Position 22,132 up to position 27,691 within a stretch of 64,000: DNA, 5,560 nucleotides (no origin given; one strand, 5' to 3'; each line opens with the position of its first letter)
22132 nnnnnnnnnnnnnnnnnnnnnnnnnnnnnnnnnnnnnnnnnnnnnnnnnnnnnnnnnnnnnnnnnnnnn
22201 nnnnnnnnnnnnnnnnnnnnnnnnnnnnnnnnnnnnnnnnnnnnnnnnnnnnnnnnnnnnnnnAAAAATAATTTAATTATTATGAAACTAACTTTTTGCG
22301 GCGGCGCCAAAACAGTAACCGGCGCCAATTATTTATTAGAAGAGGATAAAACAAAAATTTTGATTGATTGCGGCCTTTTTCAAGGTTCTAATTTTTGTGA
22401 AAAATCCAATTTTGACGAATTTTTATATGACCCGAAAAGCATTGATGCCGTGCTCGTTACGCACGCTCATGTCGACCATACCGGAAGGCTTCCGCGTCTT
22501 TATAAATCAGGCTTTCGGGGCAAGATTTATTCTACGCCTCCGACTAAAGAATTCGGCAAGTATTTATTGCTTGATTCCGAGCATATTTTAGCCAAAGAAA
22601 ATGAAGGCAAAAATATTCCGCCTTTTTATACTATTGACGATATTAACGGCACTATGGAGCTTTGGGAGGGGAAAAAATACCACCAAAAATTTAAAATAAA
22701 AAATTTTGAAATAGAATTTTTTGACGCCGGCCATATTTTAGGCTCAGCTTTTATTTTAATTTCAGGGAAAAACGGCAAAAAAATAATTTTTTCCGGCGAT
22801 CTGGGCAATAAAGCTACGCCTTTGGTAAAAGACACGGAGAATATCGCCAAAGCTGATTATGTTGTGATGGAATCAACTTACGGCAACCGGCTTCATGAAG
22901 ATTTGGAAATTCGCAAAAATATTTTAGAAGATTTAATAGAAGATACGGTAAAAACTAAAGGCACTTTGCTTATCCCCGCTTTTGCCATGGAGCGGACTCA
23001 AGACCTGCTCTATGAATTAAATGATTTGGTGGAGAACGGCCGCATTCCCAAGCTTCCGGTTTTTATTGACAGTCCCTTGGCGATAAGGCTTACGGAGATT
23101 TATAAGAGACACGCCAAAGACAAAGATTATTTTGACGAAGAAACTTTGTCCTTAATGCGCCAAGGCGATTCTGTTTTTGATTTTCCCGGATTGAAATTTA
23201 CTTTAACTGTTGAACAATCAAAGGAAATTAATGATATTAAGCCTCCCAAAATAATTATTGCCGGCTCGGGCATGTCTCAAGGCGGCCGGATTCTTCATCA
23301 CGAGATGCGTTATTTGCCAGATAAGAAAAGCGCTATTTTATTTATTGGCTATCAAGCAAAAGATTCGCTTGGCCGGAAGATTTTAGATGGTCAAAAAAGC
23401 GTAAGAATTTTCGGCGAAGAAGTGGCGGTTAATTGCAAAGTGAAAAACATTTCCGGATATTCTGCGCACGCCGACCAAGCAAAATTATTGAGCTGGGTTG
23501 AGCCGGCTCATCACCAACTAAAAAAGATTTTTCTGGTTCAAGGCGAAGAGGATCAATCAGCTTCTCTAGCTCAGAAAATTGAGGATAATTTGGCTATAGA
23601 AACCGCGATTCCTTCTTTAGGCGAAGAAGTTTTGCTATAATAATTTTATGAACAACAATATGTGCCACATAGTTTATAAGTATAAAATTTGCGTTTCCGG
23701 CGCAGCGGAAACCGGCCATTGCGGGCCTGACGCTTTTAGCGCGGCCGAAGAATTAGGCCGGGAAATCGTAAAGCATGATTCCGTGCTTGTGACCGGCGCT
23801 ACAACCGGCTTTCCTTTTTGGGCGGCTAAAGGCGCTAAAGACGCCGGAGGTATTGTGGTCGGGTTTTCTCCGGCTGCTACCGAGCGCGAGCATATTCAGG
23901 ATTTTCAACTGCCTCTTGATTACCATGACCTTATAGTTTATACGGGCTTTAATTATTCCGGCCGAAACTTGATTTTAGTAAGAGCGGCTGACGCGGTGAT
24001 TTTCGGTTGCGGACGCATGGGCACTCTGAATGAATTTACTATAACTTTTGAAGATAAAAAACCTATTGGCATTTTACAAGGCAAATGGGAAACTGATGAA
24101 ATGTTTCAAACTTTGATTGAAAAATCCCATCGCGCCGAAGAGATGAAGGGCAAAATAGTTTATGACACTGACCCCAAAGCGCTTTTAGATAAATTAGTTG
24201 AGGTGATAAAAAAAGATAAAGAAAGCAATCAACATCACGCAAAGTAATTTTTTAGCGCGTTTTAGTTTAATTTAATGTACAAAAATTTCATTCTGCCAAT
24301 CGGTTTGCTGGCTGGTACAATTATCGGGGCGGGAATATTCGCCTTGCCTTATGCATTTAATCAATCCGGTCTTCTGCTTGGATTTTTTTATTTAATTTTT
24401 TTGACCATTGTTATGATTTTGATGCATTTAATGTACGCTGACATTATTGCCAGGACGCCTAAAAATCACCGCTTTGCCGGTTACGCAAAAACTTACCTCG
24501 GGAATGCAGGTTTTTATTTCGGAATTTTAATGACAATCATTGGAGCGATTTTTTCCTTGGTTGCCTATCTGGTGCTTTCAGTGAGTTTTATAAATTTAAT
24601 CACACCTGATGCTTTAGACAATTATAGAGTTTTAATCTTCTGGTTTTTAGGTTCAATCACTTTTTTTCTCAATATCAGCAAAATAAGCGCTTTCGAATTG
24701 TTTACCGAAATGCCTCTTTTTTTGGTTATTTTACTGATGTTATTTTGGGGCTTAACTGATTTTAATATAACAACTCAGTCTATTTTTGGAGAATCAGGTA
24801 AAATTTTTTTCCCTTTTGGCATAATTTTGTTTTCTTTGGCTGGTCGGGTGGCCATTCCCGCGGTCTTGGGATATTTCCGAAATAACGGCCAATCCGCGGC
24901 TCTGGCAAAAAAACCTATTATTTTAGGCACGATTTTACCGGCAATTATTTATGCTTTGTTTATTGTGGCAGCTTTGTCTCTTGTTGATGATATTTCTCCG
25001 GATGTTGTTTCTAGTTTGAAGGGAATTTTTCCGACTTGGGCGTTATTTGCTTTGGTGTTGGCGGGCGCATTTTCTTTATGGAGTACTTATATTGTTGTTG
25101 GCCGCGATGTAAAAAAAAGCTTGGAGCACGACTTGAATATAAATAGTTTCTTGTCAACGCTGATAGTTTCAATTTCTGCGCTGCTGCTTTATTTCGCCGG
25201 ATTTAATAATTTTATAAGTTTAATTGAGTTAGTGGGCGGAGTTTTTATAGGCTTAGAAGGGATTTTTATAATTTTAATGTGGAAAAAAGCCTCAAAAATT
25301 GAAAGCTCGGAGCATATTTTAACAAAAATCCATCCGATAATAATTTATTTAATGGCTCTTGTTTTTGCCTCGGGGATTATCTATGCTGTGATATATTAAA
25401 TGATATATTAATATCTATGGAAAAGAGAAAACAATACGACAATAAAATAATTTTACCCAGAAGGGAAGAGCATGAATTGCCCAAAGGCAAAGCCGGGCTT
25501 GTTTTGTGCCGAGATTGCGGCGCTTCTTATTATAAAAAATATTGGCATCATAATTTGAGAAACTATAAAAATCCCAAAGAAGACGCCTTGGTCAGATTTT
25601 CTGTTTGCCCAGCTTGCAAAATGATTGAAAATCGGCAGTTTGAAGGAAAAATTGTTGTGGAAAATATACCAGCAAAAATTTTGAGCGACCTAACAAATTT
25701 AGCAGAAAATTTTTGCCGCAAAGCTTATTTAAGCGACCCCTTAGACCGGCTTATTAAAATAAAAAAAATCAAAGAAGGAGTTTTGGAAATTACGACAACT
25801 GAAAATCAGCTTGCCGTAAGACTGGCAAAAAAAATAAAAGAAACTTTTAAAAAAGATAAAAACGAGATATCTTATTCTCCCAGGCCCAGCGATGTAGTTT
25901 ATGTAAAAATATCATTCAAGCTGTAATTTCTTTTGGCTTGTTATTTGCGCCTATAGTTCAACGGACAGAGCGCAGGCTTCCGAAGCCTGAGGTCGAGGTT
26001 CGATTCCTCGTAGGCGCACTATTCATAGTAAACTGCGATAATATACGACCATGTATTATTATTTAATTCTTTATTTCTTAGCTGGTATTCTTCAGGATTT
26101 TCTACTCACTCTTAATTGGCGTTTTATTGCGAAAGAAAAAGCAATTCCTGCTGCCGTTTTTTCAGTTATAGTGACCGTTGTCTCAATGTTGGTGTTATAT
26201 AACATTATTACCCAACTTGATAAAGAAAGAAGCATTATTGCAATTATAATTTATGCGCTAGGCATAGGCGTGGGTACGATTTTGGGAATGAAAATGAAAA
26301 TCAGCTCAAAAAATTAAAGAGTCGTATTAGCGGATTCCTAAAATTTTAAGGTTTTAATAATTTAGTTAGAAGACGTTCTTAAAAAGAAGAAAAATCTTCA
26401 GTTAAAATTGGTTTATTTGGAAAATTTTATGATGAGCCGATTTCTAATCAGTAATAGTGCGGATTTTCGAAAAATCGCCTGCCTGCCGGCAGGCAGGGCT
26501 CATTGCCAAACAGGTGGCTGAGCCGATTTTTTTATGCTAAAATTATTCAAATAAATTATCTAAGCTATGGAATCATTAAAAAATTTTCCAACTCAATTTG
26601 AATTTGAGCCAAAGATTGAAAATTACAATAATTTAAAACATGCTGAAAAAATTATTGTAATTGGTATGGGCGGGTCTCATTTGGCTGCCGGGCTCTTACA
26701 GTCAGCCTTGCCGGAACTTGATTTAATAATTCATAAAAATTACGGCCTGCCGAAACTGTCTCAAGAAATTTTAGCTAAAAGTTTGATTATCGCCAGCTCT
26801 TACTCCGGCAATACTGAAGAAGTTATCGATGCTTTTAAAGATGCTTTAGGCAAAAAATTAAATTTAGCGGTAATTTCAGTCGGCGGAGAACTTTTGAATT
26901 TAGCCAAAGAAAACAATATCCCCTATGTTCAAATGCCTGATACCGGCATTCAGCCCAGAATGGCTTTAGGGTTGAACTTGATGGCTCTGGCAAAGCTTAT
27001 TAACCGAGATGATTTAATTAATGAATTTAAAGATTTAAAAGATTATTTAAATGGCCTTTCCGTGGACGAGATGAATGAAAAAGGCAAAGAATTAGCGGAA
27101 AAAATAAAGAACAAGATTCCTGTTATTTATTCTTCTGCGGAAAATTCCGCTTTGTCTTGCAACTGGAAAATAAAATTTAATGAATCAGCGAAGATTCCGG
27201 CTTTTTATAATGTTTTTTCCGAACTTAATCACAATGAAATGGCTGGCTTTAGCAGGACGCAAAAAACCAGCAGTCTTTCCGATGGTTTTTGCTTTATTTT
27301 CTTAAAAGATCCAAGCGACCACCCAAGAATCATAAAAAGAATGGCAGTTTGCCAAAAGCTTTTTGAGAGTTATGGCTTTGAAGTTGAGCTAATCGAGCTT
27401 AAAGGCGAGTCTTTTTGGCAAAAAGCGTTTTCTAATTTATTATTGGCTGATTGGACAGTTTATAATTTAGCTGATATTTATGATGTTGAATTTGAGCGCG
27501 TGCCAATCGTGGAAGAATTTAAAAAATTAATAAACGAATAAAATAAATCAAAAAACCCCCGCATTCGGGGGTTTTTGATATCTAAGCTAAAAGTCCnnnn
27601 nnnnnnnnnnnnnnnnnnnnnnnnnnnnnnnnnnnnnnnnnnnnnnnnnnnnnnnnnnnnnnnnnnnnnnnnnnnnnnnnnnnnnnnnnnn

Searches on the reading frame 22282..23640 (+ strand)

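Call 23: search_protein_families(library=pfam, proteins=[window:22282-23640:+], max_evalue=0.001)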
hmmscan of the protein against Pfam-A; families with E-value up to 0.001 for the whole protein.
window:22282-23640:+ (452 aa): 6 families
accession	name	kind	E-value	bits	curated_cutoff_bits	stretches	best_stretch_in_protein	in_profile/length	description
PF10996.14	Beta-Casp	-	1.8e-34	119.3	27.7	1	239-367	1-120/120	Beta-Casp domain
PF16661.11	Lactamase_B_6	-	4e-15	56.1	27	1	18-171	1-159/193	Metallo-beta-lactamase superfamily domain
PF07521.17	RMMBL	-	4.9e-14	52.5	21.6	1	381-444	2-63/63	Zn-dependent metallo-hydrolase RNA specificity domain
PF00753.33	Lactamase_B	-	3.5e-12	47.1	22.7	1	17-91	9-81/196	Metallo-beta-lactamase superfamily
PF12706.13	Lactamase_B_2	-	2.8e-10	40.6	27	1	24-200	1-166/200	Beta-lactamase superfamily domain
PF19583.5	ODP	-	5e-05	23.7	27.2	0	15-189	4-150/194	ODP family beta lactamase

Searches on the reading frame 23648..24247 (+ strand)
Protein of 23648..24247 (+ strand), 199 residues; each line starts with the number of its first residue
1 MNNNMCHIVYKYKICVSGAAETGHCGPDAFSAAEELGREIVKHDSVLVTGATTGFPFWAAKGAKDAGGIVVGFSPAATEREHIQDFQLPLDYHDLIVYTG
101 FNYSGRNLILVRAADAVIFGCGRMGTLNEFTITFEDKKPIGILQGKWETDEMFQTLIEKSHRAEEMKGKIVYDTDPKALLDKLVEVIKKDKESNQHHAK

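Call 23: search_protein_families(library=pfam, proteins=[window:23648-24247:+], max_evalue=0.001)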
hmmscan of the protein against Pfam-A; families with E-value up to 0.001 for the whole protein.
window:23648-24247:+ (199 aa): 2 families
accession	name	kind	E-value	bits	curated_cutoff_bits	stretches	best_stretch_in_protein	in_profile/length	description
PF18306.6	LDcluster4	-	9.4e-34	116.6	26.3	1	11-177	1-148/151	SLOG cluster4 family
PF03641.19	Lysine_decarbox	-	7.6e-06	26.6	27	1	59-182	4-130/131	Possible lysine decarboxylase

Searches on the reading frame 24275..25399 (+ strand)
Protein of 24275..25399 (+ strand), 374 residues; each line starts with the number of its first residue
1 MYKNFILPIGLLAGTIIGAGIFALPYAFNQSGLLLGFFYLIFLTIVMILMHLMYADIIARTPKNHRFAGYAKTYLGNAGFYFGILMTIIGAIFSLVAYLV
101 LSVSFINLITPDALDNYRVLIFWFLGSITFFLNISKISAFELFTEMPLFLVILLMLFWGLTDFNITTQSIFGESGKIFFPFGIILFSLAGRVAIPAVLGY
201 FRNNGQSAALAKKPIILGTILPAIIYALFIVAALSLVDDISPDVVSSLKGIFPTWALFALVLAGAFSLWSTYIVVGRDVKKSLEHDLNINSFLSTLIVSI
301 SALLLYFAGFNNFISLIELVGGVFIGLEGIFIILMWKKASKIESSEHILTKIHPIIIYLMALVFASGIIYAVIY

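Call 23: search_protein_families(library=pfam, proteins=[window:24275-25399:+], max_evalue=0.001)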
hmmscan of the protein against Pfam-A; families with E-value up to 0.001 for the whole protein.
window:24275-25399:+ (374 aa): 2 families
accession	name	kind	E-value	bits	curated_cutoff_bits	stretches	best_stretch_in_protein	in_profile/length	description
PF03222.19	Trp_Tyr_perm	-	4.1e-11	43.1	22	1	7-235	7-240/393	Tryptophan/tyrosine permease family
PF01490.24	Aa_trans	-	1.4e-07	30.9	25.6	1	12-370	12-407/410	Transmembrane amino acid transporter protein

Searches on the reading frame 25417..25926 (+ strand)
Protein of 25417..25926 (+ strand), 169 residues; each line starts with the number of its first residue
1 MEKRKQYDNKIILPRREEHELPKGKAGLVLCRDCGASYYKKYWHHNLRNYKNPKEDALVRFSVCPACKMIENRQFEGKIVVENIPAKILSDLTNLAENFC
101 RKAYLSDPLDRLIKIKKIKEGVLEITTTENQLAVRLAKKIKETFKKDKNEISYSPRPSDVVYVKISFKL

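Call 23: search_protein_families(library=pfam, proteins=[window:25417-25926:+], max_evalue=0.001)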
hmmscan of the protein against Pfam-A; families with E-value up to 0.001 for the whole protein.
window:25417-25926:+ (169 aa): 1 family
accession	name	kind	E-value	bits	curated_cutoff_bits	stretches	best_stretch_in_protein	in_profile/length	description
PF04981.18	NMD3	-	8.5e-08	32.5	24.9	1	59-145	129-214/243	NMD3 family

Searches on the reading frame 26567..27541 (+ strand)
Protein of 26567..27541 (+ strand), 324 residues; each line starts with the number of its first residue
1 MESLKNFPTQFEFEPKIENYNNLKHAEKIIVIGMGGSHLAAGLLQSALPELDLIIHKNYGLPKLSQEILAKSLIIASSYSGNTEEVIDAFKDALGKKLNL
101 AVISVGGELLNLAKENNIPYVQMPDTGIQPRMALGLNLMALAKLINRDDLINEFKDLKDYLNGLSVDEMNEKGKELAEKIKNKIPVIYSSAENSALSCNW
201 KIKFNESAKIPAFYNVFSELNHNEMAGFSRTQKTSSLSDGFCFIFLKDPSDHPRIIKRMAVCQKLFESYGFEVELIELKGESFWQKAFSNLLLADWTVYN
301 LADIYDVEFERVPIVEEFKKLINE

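Call 23: search_protein_families(library=pfam, proteins=[window:26567-27541:+], max_evalue=0.001)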
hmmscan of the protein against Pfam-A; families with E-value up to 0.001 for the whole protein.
window:26567-27541:+ (324 aa): 2 families
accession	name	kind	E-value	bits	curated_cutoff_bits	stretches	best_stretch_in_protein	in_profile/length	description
PF10432.14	bact-PGI_C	-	1.9e-36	125.7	24.5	1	171-320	3-149/151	Bacterial phospho-glucose isomerase C-terminal SIS domain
PF01380.27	SIS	-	0.00073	19.8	25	0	23-104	2-87/131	SIS domain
